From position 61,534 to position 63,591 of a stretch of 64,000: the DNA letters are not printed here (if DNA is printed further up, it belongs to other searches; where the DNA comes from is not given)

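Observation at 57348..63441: Extracytoplasmic cluster II: membrane-anchored clan-A glycosidase, UbiA prenyltransferase, LtaS/sulfatase-like enzyme and AlkP-family phosphodiesterase with C-terminal membrane domain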

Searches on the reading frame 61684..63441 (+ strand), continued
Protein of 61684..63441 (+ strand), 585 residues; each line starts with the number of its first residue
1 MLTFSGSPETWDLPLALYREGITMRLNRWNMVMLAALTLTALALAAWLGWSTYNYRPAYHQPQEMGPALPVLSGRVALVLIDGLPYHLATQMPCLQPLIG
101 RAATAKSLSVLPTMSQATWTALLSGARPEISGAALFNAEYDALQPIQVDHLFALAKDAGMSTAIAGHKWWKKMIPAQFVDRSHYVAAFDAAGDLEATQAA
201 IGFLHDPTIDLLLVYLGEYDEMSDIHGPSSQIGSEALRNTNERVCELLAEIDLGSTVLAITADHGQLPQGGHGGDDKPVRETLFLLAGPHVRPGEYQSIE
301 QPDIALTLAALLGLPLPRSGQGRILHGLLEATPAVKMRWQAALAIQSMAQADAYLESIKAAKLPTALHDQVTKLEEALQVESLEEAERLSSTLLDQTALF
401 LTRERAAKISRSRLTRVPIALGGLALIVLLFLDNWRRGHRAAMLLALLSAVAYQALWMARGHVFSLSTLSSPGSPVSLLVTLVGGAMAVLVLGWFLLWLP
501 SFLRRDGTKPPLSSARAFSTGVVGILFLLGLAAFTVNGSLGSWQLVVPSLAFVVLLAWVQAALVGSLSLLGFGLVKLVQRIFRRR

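Call 52: predict_structure(alignment_id=A1)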
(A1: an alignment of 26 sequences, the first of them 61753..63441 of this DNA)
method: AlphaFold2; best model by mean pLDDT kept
length: 562 residues; sequences in the alignment: 26
mean_pLDDT: 91.3   pTM: 0.89
mean pLDDT of the five models: 91.3, 90.5, 89.7, 89.5, 89.1
residues with pLDDT >= 90: 412; 70-90: 125; 50-70: 23; < 50: 2
segments of 3 or more residues with pLDDT < 50: none
pLDDT, mean of each block of 10 residues (from residue 1): 72 96 85 85 90 97 95 94 94 94 91 86 95 97 97 98 97 98 97 96 91 98 97 97 83 89 97 97 98 96 96 95 95 93 95 95 97 96 89 90 93 91 96 87 70 84 95 84 65 94 95 71 80 94 95 88 79
secondary structure, 60 per line:
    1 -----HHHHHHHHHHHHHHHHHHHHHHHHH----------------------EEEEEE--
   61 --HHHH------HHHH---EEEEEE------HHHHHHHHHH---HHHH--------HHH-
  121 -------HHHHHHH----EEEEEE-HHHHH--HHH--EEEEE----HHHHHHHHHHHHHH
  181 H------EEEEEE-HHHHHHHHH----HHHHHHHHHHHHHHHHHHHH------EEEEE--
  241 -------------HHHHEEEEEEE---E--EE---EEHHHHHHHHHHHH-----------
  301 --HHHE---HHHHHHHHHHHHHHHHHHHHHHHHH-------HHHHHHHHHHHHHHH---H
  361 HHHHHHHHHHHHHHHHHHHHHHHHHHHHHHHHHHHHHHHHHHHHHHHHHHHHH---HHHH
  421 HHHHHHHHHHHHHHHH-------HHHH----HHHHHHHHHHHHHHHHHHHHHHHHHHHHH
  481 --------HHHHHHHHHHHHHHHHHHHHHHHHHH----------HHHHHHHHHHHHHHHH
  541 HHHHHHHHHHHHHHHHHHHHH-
elements in order: H6-30 E53-58 H63-66 H73-76 E80-85 H92-101 H105-108 H128-134 E139-144 H146-150 E158-162 H167-181 E188-193 H195-203 H208-227 E234-238 H254-257 E258-264 H278-289 H310-334 H342-356 H360-413 H417-436 H444-447 H452-480 H489-514 H525-561

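Call 56: fold_search(model_id=the predicted structure, library=pdb)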
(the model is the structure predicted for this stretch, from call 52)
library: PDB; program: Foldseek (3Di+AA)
matches with E <= 10: 603; with E <= 0.001: 407
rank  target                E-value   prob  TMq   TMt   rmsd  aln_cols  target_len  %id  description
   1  2gsn_A                2.7e-10  1.00  0.38  0.54   5.6       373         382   16  Structure of Xac Nucleotide Pyrophosphatase/Phosphodiesterase (released 2006-08-01)
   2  7n1s_A                3.7e-10  1.00  0.37  0.53   5.5       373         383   16  Crystal Structure Analysis of Xac Nucleotide Pyrophosphatase/Phosphodiesterase (released 2022-06-01)
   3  7n1s_B                3.9e-10  1.00  0.37  0.53   5.8       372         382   16  Crystal Structure Analysis of Xac Nucleotide Pyrophosphatase/Phosphodiesterase (released 2022-06-01)
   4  7mw8_A                7.0e-10  1.00  0.36  0.52   5.5       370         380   16  Crystal Structure Analysis of Xac Nucleotide Pyrophosphatase/Phosphodiesterase (released 2022-05-18)
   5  7mw8_F                8.5e-10  1.00  0.39  0.56   5.6       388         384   16  Crystal Structure Analysis of Xac Nucleotide Pyrophosphatase/Phosphodiesterase (released 2022-05-18)
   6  7mw8_C                1.3e-09  1.00  0.40  0.56   4.9       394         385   15  Crystal Structure Analysis of Xac Nucleotide Pyrophosphatase/Phosphodiesterase (released 2022-05-18)
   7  7mw8_D                1.7e-09  1.00  0.40  0.57   4.1       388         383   15  Crystal Structure Analysis of Xac Nucleotide Pyrophosphatase/Phosphodiesterase (released 2022-05-18)
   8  7mw8_B                1.8e-09  1.00  0.37  0.54   4.8       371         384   15  Crystal Structure Analysis of Xac Nucleotide Pyrophosphatase/Phosphodiesterase (released 2022-05-18)
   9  6f2v_A                2.7e-09  1.00  0.38  0.30   9.0       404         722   13  Crystal structure of ectonucleotide phosphodiesterase/pyrophosphatase-3 (NPP3) in complex with AMP (released 2018-08-01)
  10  6f2v_B                4.0e-09  1.00  0.38  0.30   8.4       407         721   13  Crystal structure of ectonucleotide phosphodiesterase/pyrophosphatase-3 (NPP3) in complex with AMP (released 2018-08-01)
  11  5tcd_A                5.6e-09  1.00  0.40  0.57   4.1       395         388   16  Human alkaline sphingomyelinase (ENPP7) in complex with phosphocholine (released 2017-03-22)
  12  6v8q_A                5.6e-09  1.00  0.37  0.37   4.1       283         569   14  Structure of an inner membrane protein required for PhoPQ regulated increases in outer membrane cardiolipin (released 2020-03-18)
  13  6f2t_B                6.5e-09  1.00  0.39  0.30   8.7       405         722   13  Crystal structure of ectonucleotide phosphodiesterase/pyrophosphatase-3 (NPP3) (released 2018-08-01)
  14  6f2y_A                6.5e-09  1.00  0.38  0.30   8.6       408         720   14  Crystal structure of ectonucleotide phosphodiesterase/pyrophosphatase-3 (NPP3) in complex with Ap4A (released 2018-08-01)
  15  5i5d_D                6.5e-09  1.00  0.35  0.55   4.9       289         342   13  Salmonella global domain 245 (released 2017-04-19)
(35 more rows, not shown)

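Call 88: search_protein_representatives(alignment_id=A1)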
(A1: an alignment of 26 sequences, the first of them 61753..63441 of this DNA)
Query: 26 sequences, 570 profile positions. Proteins with E-value up to 0.001 (for the whole library): 25369; up to 1e-10: 7297; up to 1e-30: 1146. The best 150 are listed.
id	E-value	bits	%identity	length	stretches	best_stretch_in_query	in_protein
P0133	4.5e-216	735.5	-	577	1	1-568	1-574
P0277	1.8e-189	647.6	-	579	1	5-557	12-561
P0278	1.6e-186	637.9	-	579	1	1-557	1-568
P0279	1.2e-179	615.3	-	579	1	5-559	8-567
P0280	9.8e-173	592.4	-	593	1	4-560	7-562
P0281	7.6e-172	589.5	-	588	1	9-564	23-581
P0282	3.9e-171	587.1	-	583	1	4-551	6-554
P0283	3.9e-167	573.9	-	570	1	5-563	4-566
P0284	6.6e-163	559.9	-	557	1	4-566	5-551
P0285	3.4e-162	557.6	-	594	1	4-557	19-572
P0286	3.5e-155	534.5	-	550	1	4-562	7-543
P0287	2.9e-154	531.4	-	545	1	1-555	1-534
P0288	9.1e-154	529.8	-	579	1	6-560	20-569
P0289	4.4e-153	527.5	-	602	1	7-566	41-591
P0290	2.3e-152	525.2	-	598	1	6-551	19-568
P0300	9.6e-147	506.6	-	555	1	4-554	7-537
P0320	8.9e-136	470.4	-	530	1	6-550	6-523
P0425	2.0e-102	360.2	-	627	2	8-345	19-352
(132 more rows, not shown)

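Call 92: search_solved_structures(query=A1, max_evalue=0.01, show_alignments=3)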
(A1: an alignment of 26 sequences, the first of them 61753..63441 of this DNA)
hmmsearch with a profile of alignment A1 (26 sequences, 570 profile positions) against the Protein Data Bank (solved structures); distinct sequences matched with E-value up to 0.01: 84 (the best 60 are shown).
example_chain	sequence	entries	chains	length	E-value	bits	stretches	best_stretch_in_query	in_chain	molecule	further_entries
2gsn_A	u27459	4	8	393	2e-19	72.9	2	184-244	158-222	phosphodiesterase-nucleotide pyrophosphatase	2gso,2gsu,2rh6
7mw8_D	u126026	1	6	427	4.3e-19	71.9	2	184-244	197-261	Phosphodiesterase-nucleotide pyrophosphatase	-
7n1s_A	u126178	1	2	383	4.8e-18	68.4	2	184-244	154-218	Phosphodiesterase-nucleotide pyrophosphatase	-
5too_A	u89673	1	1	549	6.1e-14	54.9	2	259-305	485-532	Alkaline phosphatase PafA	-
5tj3_A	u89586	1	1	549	4.4e-13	52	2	259-305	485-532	Alkaline phosphatase PafA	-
5tcd_A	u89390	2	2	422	1.5e-12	50.3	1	167-244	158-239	Ectonucleotide pyrophosphatase/phosphodiesterase family member 7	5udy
5ege_A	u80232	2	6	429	2.1e-11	46.5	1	171-245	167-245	Ectonucleotide pyrophosphatase/phosphodiesterase family member 6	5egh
5vpu_A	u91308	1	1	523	8.4e-11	44.5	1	171-303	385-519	2,3-bisphosphoglycerate-independent phosphoglycerate mutase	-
5vem_A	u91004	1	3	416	9.3e-09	37.8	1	50-244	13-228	Ectonucleotide pyrophosphatase/phosphodiesterase family member 5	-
6f2y_A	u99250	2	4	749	1.1e-07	34.3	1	53-243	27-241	Ectonucleotide pyrophosphatase/phosphodiesterase family member 3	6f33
6f30_A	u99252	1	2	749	1.1e-07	34.3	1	53-243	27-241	Ectonucleotide pyrophosphatase/phosphodiesterase family member 3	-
6f2t_A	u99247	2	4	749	1.2e-07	34.2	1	53-243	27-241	Ectonucleotide pyrophosphatase/phosphodiesterase family member 3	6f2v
6g4g_A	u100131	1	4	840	1.4e-07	33.8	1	53-243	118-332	Ectonucleotide pyrophosphatase/phosphodiesterase family member 3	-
3t02_A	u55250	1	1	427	2.1e-07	33.3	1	68-110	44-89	phosphonoacetate hydrolase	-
3szy_A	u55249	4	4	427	2.3e-07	33.2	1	68-110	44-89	phosphonoacetate hydrolase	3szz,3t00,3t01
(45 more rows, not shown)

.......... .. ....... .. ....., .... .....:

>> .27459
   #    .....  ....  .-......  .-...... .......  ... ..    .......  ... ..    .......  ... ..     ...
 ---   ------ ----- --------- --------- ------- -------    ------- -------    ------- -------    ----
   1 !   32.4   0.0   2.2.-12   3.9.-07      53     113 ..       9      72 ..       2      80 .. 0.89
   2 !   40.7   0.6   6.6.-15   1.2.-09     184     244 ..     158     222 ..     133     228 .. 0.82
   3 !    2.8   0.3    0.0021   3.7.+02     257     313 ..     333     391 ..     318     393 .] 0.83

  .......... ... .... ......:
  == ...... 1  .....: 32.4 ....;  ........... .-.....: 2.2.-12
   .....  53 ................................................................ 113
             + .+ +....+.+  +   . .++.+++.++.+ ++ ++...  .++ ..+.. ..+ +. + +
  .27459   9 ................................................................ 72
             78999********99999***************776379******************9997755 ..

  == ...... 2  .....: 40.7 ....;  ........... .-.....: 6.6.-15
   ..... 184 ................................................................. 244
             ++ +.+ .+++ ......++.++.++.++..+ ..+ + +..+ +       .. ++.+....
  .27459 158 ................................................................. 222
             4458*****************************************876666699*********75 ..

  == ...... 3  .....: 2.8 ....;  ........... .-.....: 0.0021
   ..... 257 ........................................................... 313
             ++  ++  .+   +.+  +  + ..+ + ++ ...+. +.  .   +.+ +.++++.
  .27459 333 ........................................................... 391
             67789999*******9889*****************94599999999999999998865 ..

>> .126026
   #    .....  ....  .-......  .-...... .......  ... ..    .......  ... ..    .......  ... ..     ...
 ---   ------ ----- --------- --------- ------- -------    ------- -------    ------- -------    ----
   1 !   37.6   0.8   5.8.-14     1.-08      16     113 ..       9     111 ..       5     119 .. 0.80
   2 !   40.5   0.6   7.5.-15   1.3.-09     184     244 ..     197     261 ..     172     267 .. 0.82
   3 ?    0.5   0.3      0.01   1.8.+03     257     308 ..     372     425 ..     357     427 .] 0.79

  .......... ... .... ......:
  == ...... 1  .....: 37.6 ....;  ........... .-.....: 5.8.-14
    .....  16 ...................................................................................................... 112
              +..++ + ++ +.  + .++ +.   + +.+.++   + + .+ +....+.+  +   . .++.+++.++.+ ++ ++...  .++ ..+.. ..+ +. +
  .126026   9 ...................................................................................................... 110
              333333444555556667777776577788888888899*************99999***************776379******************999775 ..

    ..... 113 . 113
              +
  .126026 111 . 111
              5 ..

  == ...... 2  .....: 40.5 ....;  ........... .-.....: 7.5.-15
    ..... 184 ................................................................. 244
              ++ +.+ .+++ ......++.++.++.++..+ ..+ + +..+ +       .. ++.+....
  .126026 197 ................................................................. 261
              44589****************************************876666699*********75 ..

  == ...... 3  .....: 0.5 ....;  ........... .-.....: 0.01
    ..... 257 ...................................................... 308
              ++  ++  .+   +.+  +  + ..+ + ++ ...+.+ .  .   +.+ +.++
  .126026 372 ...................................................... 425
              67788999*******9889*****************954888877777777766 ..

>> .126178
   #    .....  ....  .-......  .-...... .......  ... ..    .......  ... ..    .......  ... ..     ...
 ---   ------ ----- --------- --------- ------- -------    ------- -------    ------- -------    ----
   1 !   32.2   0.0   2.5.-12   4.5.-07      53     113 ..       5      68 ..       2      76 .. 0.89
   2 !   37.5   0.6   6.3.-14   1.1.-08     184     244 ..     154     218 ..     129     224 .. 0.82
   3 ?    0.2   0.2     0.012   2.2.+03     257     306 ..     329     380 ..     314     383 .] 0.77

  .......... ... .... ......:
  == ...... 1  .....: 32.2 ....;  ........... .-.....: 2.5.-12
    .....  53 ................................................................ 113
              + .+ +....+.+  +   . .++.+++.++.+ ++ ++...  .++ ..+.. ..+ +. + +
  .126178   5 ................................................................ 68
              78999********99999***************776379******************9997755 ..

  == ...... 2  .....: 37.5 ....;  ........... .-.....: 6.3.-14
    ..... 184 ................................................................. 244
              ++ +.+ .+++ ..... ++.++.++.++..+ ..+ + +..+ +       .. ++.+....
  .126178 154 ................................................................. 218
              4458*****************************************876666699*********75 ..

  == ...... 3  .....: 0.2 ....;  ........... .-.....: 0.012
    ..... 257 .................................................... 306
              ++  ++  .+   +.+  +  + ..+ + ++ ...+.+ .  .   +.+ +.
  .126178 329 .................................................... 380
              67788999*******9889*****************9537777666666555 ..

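Call 95: search_protein_families(library=pfam, proteins=[L014:5058-6557:-, L014:7421-9559:-, L014:11731-12927:+, L014:13037-14527:+, L014:15466-18018:-, L015:6637-7884:+, L015:8036-8626:+, L015:12425-13465:-, L015:13739-15331:-, L015:16479-17864:+], max_evalue=0.001)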
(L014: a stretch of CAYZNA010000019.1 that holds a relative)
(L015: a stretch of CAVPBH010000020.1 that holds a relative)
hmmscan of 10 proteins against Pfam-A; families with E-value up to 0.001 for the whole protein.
L014:5058-6557:- (499 aa): 0 families

L014:7421-9559:- (712 aa): 0 families

L014:11731-12927:+ (398 aa): 0 families

L014:13037-14527:+ (496 aa): 3 families
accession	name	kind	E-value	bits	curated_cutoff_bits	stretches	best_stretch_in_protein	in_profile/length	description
PF11700.14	ATG22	-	1.2e-99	334.7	24.1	2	290-487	274-481/482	Vacuole effluxer Atg22 like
PF07690.21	MFS_1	-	1.5e-07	31.1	33.4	1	309-475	4-171/347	Major Facilitator Superfamily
PF12832.13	MFS_1_like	-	0.00049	19.7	25.2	0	330-403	29-100/373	MFS_1 like family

L014:15466-18018:- (850 aa): 5 families
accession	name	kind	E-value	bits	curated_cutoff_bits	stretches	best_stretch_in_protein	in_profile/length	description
PF04932.20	Wzy_C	-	1.8e-18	67.2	31.7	1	212-365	4-148/149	O-Antigen ligase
PF13432.12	TPR_16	-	6.6e-05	23.7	32.7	1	674-719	8-52/65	Tetratricopeptide repeat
PF13431.12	TPR_17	-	9e-05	22.9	24.4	0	526-557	1-32/34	Tetratricopeptide repeat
PF07719.23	TPR_2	-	0.00016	22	27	0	670-694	8-32/34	Tetratricopeptide repeat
PF13428.12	TPR_14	-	0.0003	21.6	23.5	0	670-704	8-42/44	Tetratricopeptide repeat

L015:6637-7884:+ (415 aa): 5 families
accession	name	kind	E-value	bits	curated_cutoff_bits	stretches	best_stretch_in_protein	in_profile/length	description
PF07691.17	PA14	-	4e-41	140.7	24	2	154-282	7-146/147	PA14 domain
PF25275.1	Golvesin_C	-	4.6e-15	56.3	31.6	1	278-399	1-120/132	Golvesin C-terminal domain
PF10528.15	GLEYA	-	1.5e-07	32.1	26.2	0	67-116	2-51/91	GLEYA domain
PF22352.2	K319L-like_PKD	-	0.00041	20.7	27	0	45-101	26-82/84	K319L-like, PKD domain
PF19077.6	Big_13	-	0.00052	20.9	27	0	86-135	33-88/102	Bacterial Ig-like domain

L015:8036-8626:+ (196 aa): 2 families
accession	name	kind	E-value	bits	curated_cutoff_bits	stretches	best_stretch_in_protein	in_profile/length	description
PF13328.12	HD_4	-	2.5e-21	76.5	27.2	1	11-137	1-132/156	HD domain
PF01966.28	HD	-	9.8e-06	26.3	22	1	31-128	1-115/116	HD domain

L015:12425-13465:- (346 aa): 0 families

L015:13739-15331:- (530 aa): 2 families
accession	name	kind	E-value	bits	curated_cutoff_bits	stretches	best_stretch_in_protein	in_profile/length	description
PF03972.19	MmgE_PrpD_N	-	1.8e-43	149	32.1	1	52-296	1-236/244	MmgE/PrpD N-terminal domain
PF19305.4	MmgE_PrpD_C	-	6.6e-21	75.3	32.1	1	323-507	1-166/173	MmgE/PrpD C-terminal domain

L015:16479-17864:+ (461 aa): 1 family
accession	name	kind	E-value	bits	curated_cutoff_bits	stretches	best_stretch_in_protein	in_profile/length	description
PF00144.29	Beta-lactamase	-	4.6e-64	217.1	27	1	23-336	6-314/329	Beta-lactamase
